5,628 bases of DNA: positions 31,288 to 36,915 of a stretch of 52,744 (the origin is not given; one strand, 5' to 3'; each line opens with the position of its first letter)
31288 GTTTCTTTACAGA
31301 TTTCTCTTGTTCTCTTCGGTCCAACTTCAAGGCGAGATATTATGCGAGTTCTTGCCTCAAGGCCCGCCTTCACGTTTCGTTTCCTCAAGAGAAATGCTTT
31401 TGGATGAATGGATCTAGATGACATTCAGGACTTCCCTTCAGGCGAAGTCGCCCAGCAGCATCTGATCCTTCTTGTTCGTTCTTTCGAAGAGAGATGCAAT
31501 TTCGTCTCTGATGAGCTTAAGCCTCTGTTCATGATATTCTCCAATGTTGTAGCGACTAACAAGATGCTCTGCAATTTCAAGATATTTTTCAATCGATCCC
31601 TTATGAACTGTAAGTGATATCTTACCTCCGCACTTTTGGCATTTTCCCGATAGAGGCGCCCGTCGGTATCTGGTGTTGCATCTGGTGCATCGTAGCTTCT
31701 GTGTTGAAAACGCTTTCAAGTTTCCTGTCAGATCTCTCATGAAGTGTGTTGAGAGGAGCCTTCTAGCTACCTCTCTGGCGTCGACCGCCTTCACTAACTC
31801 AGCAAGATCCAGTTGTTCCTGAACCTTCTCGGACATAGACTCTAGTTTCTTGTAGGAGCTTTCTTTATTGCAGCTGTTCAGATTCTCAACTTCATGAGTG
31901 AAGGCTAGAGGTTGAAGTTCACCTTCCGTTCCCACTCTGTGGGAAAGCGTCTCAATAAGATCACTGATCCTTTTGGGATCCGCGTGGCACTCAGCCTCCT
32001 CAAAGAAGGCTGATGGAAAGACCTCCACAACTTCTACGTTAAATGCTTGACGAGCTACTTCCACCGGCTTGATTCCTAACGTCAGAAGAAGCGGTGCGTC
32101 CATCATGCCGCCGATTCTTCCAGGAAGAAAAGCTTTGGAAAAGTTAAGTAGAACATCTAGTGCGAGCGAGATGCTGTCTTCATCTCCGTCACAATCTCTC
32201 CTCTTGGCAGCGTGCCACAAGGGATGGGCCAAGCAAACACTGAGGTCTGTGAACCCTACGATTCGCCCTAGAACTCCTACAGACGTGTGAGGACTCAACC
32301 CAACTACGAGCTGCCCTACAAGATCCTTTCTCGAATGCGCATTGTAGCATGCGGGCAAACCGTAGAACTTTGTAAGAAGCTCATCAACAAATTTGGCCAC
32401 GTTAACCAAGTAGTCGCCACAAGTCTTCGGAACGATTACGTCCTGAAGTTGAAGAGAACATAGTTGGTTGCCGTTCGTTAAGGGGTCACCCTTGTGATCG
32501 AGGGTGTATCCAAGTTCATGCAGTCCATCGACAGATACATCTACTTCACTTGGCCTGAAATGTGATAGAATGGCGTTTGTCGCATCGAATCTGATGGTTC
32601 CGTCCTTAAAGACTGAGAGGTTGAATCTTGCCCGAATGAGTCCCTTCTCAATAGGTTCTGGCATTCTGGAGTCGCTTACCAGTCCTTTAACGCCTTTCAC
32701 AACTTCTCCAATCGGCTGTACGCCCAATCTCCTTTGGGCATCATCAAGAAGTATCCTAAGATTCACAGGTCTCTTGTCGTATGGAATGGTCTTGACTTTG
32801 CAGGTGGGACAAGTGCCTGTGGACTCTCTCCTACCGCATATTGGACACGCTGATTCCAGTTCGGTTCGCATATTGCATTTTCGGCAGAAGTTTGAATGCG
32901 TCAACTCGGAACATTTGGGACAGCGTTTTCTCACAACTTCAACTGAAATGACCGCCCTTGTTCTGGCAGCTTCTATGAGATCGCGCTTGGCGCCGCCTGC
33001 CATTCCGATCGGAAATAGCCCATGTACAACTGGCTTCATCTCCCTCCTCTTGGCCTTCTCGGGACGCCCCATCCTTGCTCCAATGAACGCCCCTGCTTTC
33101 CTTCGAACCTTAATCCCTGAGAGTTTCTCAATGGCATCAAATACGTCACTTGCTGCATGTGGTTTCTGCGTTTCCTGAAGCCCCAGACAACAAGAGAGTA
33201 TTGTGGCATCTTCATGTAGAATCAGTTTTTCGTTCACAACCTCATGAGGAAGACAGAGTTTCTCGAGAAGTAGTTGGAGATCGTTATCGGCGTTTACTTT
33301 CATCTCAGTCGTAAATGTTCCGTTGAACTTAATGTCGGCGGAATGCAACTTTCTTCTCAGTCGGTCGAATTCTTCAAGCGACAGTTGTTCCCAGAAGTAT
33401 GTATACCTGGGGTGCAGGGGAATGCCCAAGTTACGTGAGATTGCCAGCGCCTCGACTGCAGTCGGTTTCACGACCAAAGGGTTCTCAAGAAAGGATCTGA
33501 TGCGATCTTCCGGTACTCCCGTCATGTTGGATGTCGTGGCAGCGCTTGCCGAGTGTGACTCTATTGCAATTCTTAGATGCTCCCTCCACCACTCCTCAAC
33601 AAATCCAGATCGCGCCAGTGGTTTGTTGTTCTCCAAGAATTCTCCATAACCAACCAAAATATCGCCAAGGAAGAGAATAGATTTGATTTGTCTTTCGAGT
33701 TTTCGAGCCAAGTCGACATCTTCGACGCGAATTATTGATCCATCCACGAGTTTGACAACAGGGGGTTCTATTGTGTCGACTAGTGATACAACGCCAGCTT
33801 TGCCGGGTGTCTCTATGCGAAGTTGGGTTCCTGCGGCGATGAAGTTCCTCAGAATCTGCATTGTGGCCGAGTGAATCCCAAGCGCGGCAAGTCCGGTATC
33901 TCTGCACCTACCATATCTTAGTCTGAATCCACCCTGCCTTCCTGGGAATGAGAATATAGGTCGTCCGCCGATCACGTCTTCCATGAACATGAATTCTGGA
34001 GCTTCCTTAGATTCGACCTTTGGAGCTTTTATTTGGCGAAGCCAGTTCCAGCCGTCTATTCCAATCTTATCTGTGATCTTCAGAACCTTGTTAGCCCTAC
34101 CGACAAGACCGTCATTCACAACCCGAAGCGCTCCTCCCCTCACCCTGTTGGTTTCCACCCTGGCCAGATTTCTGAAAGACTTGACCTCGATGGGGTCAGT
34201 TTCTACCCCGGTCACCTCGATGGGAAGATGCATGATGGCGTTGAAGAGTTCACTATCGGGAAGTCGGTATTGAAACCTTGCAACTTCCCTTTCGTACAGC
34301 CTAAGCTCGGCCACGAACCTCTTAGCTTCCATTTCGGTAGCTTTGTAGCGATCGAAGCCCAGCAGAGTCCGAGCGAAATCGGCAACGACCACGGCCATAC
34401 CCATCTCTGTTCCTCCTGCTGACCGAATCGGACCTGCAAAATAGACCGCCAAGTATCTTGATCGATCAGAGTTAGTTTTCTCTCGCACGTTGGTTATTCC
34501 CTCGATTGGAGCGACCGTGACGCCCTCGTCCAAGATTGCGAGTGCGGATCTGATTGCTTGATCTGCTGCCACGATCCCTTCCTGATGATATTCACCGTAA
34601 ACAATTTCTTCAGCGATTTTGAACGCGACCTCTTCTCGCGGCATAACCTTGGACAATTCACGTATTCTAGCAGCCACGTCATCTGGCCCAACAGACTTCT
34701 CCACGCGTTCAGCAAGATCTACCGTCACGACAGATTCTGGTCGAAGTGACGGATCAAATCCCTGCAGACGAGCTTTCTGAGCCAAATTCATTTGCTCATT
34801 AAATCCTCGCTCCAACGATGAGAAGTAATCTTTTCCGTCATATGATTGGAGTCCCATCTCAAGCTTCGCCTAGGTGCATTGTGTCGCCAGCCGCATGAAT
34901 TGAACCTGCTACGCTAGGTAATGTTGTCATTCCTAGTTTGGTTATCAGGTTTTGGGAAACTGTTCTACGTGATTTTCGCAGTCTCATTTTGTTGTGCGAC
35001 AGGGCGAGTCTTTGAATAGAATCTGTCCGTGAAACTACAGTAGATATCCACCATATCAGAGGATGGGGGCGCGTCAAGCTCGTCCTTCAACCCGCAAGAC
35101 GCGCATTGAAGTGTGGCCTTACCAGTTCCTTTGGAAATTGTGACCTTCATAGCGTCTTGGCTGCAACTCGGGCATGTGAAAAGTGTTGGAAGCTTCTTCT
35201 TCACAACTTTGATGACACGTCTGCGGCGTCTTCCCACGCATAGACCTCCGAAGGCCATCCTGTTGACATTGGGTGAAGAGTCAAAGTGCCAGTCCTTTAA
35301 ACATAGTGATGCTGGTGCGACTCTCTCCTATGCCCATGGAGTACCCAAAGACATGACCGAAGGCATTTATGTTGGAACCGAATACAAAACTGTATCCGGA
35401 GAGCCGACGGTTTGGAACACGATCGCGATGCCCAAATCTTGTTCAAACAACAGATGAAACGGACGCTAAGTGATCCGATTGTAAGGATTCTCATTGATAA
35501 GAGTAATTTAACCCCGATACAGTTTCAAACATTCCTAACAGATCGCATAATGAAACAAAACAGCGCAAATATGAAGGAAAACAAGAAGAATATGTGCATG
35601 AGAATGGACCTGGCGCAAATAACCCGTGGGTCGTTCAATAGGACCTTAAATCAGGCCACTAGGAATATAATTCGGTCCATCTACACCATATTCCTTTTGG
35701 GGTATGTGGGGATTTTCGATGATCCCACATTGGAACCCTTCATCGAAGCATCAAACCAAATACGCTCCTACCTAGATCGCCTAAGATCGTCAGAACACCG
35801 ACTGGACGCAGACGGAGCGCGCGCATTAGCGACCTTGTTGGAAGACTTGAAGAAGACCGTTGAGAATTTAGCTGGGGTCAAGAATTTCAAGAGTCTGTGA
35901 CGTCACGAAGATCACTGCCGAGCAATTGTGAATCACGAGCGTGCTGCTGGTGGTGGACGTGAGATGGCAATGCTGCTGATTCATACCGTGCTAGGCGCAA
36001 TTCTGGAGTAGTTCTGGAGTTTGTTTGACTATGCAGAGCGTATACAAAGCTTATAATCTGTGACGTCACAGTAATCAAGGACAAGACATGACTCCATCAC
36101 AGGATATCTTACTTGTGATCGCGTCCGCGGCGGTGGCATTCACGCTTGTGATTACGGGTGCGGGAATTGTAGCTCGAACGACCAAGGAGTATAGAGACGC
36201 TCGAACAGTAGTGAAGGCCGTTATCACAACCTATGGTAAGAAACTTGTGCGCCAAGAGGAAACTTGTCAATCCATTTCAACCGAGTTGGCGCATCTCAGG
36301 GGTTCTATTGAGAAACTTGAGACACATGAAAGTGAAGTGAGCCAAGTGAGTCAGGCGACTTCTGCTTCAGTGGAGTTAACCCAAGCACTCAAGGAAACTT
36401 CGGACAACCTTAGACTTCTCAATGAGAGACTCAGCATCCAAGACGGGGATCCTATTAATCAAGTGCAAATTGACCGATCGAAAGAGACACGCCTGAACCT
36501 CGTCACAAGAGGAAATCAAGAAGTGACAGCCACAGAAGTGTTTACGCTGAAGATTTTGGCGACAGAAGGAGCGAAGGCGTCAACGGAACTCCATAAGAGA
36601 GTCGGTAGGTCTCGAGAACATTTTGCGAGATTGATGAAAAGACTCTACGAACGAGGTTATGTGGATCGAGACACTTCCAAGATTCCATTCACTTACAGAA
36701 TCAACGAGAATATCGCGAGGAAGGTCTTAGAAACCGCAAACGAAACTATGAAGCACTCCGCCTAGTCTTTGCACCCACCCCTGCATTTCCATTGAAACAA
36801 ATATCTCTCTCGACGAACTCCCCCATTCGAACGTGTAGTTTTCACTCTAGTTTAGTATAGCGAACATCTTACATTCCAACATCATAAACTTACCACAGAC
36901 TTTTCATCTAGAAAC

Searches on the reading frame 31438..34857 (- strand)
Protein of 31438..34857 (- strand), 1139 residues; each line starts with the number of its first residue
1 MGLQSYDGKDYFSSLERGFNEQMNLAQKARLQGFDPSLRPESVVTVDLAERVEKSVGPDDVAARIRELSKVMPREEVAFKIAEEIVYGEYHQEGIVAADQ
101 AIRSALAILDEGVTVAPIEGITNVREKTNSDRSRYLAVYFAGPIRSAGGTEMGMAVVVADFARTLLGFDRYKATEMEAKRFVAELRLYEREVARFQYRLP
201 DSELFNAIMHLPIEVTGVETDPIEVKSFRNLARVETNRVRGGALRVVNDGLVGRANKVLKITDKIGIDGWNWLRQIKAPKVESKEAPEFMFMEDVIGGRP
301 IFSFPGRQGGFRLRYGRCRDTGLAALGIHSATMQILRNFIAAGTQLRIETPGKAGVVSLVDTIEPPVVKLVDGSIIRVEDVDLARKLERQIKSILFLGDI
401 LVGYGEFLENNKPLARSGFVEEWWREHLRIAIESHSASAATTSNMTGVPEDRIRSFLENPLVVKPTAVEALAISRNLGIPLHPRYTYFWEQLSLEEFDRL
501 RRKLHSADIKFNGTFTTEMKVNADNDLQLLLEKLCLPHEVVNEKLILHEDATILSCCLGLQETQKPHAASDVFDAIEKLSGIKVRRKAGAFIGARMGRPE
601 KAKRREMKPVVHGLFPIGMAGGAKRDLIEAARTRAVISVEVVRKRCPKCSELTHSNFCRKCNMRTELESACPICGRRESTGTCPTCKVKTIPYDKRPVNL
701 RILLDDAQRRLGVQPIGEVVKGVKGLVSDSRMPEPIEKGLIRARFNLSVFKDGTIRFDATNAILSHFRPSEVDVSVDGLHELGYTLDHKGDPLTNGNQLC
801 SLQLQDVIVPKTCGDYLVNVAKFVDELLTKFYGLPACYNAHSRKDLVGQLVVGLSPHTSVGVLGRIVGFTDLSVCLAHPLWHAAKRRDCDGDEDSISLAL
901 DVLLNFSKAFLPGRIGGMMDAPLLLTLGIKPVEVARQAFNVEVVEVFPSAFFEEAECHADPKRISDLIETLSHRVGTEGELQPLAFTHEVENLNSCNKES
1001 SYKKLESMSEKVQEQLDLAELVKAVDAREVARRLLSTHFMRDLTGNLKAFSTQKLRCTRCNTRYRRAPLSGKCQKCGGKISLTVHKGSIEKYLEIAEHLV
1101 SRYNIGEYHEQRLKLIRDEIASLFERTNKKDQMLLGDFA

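Call 4: search_protein_families(library=pfam, proteins=[window:31438-34857:-])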
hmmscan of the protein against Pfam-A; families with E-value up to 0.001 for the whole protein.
window:31438-34857:- (1139 aa): 4 families
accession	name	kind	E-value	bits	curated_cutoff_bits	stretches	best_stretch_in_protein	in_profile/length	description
PF24844.1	PolC_DP2_central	-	4.8e-124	414.5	24.3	1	286-676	9-368/372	DNA polymerase II large subunit DP2, central domain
PF24846.1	PolC_DP2_cat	-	1e-119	399.4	24.3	1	718-1011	6-299/299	DNA polymerase II large subunit DP2, catalytic domain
PF03833.19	PolC_DP2_N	-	1.8e-97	326.2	24.3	1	10-277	1-269/271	DNA polymerase II large subunit DP2, N-terminal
PF22912.2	zf-DPOE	-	0.00024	21.6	21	1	1052-1104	2-52/58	Zinc finger domain of DNA polymerase-epsilon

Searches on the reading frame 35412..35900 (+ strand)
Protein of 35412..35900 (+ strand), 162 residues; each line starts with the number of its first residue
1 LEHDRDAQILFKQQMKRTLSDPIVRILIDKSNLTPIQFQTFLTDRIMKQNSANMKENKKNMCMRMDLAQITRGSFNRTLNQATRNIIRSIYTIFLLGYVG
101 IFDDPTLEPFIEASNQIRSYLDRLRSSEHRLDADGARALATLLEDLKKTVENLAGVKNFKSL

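Call 4: search_protein_families(library=pfam, proteins=[window:35412-35900:+])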
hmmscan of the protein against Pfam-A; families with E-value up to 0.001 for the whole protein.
window:35412-35900:+ (162 aa): 0 families

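Call 33: search_protein_families(library=ncbifam, proteins=[window:35412-35900:+], max_evalue=0.01)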
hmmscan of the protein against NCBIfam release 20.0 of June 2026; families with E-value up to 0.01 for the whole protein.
window:35412-35900:+ (162 aa): 0 families

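Call 56: search_solved_structures(query=window:35412-35900:+, max_evalue=1)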
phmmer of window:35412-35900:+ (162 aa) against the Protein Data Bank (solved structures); distinct sequences matched with E-value up to 1: 2.
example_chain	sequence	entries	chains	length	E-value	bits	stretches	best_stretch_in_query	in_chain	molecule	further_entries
2c7y_A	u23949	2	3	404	0.25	14.6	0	11-54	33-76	3-KETOACYL-COA THIOLASE 2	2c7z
2wu9_A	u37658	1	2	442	0.31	14.3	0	11-54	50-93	3-KETOACYL-COA THIOLASE 2, PEROXISOMAL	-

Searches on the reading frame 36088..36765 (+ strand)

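Call 4: search_protein_families(library=pfam, proteins=[window:36088-36765:+])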
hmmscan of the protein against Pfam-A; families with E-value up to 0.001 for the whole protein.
window:36088-36765:+ (225 aa): 3 families
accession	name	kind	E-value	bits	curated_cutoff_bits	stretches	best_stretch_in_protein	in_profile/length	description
PF01047.28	MarR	-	5.9e-06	26.5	24.6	1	147-197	2-52/59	MarR family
PF01978.25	TrmB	-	4.2e-05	23.8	25.6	1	147-204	7-63/68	Sugar-specific transcriptional regulator TrmB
PF13463.12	HTH_27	-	0.0004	21.1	22.2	0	146-197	1-53/68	Winged helix DNA-binding domain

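Call 33: search_protein_families(library=ncbifam, proteins=[window:36088-36765:+], max_evalue=0.01)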
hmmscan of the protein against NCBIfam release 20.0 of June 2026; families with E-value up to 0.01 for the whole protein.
window:36088-36765:+ (225 aa): 2 families
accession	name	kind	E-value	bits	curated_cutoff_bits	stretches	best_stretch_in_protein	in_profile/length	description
NF040939.2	trans_reg_lrs14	equivalog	0.0029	17.6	90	1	144-213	17-95/103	Lrs14 family HTH-type transcriptional regulator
NF052438.1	TransRegRv0880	equivalog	0.004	17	220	0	139-196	25-82/143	Rv0880 family HTH-type transcriptional regulator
